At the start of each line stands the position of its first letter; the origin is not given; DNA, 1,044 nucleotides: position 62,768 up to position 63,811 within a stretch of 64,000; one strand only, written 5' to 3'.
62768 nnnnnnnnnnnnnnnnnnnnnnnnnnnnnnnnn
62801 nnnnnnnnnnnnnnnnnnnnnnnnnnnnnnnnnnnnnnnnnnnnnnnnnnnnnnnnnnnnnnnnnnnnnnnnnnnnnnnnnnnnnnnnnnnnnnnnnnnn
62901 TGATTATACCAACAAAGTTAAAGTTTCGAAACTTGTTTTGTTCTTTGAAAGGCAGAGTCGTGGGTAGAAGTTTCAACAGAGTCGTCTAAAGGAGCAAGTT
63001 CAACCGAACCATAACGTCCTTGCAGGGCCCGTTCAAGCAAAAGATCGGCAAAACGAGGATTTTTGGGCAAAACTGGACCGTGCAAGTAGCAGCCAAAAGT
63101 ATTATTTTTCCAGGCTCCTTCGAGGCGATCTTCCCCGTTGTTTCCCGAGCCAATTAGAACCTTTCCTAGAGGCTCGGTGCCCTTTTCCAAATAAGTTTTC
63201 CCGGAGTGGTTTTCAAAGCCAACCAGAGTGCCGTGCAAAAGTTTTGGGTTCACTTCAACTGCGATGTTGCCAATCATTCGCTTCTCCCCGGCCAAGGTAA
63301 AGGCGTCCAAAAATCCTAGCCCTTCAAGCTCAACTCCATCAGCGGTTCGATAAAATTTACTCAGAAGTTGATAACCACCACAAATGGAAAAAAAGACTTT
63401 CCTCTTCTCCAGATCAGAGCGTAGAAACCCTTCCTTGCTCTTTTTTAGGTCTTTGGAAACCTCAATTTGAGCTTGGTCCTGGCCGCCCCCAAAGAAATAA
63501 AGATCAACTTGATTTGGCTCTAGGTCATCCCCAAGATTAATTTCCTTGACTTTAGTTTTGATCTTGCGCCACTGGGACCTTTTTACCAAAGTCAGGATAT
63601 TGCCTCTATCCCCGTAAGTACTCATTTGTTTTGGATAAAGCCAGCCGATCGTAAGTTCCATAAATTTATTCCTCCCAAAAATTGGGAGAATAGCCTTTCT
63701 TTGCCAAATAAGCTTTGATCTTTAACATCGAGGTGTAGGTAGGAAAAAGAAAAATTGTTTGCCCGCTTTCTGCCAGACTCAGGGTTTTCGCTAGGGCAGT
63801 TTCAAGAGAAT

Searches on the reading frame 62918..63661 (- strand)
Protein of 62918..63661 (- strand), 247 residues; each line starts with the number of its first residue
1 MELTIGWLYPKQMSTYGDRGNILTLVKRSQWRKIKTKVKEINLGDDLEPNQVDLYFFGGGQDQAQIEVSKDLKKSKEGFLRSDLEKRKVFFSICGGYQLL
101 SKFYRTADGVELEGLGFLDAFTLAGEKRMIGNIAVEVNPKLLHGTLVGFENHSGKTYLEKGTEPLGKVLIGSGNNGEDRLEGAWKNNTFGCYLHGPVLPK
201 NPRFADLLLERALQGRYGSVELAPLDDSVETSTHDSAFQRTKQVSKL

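Call 76: find_encoding_contigs(protein=window:62918-63661:-, flank=10000, max_places=3)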
Protein window:62918-63661:- (247 aa): 1 contig read that carries it; 1 place shown.
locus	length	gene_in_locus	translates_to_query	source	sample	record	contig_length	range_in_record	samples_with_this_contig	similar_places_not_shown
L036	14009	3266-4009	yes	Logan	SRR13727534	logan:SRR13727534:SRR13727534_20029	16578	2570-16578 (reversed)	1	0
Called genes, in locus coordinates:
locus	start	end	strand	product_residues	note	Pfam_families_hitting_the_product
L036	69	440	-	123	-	-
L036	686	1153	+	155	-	-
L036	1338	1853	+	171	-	-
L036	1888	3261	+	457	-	PF08245:Mur_ligase_M, PF08353:MurT_C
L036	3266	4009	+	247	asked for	PF07685:GATase_3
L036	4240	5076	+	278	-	PF18917:LiaI-LiaF-like_TM1 (weak)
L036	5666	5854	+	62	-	-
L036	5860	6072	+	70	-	-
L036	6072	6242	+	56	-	-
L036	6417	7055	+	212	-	PF00574:CLP_protease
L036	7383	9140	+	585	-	PF07973:tRNA_SAD, PF00587:tRNA-synt_2b, PF03129:HGTP_anticodon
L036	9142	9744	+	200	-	PF01300:Sua5_yciO_yrdC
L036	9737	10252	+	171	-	PF05198:IF3_N, PF00707:IF3_C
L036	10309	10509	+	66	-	PF01632:Ribosomal_L35p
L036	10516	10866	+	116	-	PF00453:Ribosomal_L20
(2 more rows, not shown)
